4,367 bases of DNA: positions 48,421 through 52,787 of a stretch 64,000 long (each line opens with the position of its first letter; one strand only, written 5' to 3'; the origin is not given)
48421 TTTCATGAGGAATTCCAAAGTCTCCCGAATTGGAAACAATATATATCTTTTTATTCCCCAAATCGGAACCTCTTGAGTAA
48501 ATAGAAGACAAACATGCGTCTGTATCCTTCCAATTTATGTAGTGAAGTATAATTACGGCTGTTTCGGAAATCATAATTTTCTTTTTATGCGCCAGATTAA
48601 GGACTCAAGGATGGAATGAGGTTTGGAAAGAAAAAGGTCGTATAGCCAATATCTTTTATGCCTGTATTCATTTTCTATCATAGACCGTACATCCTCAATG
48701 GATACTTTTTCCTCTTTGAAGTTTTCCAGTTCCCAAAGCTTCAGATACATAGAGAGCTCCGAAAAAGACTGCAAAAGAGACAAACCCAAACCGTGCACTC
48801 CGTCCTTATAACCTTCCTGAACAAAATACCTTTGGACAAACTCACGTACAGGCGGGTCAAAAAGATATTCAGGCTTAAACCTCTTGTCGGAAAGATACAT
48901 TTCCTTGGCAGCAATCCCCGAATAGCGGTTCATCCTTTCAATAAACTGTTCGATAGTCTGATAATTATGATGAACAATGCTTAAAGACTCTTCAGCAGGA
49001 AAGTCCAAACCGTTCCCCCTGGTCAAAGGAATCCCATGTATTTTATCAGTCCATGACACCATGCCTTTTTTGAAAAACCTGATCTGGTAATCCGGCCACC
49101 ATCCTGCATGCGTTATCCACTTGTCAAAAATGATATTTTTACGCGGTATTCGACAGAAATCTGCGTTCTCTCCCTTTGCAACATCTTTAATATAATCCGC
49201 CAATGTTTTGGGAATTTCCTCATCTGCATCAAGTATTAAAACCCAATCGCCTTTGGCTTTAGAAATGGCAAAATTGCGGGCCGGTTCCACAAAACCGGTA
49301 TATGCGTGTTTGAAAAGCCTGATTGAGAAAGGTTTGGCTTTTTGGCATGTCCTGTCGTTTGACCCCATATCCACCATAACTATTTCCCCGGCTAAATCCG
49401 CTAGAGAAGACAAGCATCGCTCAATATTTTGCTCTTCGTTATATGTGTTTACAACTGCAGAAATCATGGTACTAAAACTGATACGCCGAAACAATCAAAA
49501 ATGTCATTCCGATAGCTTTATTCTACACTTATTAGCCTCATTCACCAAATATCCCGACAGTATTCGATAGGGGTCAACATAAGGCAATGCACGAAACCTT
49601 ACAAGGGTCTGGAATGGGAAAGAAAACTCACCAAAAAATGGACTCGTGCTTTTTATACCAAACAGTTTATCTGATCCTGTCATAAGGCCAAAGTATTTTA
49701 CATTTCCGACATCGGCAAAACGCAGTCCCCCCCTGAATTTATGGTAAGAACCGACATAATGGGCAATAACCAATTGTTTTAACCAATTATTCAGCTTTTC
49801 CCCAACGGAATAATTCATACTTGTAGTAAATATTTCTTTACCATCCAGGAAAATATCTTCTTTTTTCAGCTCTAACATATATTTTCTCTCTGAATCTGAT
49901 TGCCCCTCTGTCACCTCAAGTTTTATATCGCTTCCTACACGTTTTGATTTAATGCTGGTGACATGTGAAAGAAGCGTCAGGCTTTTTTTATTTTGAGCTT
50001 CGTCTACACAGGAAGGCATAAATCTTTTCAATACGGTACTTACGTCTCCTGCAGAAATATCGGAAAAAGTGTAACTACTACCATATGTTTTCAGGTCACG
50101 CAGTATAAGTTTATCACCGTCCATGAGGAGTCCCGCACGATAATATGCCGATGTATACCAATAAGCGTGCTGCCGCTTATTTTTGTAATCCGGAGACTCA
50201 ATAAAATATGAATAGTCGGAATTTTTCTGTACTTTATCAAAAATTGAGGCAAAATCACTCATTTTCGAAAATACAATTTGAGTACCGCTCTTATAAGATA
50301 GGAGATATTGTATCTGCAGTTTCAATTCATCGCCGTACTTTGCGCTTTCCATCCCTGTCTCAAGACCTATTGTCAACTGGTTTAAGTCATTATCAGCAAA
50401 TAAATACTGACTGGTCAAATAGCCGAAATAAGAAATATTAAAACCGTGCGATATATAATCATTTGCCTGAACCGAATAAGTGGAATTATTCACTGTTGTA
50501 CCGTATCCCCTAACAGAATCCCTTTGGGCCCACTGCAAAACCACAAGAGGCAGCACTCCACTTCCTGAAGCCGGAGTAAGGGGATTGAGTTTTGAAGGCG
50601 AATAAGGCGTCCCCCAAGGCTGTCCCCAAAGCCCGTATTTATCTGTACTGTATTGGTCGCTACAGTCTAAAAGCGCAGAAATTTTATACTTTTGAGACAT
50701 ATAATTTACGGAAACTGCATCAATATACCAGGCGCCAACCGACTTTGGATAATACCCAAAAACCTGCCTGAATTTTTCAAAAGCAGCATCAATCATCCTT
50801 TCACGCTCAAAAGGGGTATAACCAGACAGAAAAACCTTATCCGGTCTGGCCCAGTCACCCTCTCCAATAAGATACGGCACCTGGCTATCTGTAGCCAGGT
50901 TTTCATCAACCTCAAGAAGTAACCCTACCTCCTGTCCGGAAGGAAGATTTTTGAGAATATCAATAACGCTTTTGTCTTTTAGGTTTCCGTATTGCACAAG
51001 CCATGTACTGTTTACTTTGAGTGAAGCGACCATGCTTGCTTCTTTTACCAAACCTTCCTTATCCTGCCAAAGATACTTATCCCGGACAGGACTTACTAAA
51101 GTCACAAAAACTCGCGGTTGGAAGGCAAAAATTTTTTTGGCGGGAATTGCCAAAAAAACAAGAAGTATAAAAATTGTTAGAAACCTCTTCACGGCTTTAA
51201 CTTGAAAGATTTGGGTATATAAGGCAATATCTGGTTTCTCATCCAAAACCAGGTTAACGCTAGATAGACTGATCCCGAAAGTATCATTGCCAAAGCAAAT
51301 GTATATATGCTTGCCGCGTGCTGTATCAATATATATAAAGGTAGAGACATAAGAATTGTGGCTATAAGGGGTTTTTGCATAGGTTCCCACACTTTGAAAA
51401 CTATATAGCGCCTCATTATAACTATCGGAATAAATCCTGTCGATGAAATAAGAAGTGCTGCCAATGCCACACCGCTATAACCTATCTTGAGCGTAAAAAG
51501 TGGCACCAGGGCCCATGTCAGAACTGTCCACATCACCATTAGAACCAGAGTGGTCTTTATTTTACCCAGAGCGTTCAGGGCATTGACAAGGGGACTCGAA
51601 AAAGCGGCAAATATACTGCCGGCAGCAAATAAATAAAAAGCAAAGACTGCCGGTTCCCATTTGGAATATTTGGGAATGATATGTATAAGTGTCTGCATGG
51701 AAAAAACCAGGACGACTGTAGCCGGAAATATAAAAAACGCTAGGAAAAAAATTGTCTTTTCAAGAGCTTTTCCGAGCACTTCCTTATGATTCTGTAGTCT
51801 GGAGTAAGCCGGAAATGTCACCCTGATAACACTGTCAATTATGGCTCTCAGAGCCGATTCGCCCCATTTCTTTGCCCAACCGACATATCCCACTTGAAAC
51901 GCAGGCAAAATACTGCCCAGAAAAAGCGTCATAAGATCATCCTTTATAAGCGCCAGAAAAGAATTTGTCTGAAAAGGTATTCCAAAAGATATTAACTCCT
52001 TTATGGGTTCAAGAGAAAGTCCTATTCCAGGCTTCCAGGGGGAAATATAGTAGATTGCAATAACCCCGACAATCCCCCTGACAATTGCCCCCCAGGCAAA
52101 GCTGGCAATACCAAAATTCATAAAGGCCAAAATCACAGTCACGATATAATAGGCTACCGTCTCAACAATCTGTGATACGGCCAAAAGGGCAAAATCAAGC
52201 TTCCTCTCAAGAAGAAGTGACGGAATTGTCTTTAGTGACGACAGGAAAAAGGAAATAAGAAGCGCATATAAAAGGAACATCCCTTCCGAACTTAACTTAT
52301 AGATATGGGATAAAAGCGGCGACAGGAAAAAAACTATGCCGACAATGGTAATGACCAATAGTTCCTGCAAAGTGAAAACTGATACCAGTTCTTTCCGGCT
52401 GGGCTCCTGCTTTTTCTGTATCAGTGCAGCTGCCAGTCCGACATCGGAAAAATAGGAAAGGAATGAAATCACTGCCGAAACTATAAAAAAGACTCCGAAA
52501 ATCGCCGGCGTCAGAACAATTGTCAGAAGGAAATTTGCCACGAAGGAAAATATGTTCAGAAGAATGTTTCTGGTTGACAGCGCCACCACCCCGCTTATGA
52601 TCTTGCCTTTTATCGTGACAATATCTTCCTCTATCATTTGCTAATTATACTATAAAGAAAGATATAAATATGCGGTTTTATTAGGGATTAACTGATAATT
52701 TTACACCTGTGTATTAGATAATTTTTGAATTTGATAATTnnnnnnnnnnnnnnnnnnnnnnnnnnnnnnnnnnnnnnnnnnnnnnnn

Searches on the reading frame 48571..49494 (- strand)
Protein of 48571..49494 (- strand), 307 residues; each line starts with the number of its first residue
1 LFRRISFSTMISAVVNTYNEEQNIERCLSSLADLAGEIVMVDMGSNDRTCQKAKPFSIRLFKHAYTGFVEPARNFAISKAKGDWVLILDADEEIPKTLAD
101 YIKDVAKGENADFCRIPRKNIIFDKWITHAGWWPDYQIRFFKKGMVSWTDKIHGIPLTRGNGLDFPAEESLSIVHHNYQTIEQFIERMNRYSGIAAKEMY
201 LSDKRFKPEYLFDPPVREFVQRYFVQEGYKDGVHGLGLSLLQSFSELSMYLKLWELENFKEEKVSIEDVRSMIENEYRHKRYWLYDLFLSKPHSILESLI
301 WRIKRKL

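Call 44: search_protein_families(library=pfam, proteins=[window:48571-49494:-], max_evalue=0.001)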
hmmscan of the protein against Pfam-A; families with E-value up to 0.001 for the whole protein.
window:48571-49494:- (307 aa): 1 family
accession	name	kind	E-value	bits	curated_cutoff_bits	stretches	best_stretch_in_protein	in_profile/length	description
PF00535.33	Glycos_transf_2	-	5.1e-20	72.5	23.3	1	12-153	1-150/168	Glycosyl transferase family 2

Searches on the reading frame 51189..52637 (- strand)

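Call 44: search_protein_families(library=pfam, proteins=[window:51189-52637:-], max_evalue=0.001)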
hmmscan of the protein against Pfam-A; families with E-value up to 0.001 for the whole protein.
window:51189-52637:- (482 aa): 2 families
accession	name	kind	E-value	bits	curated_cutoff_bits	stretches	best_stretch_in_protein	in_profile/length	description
PF13440.11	Polysacc_synt_3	-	1.1e-51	176.2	23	1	41-331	5-292/293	Polysaccharide biosynthesis protein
PF01943.22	Polysacc_synt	-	1.5e-27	97.2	28.2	1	15-282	3-274/274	Polysaccharide biosynthesis protein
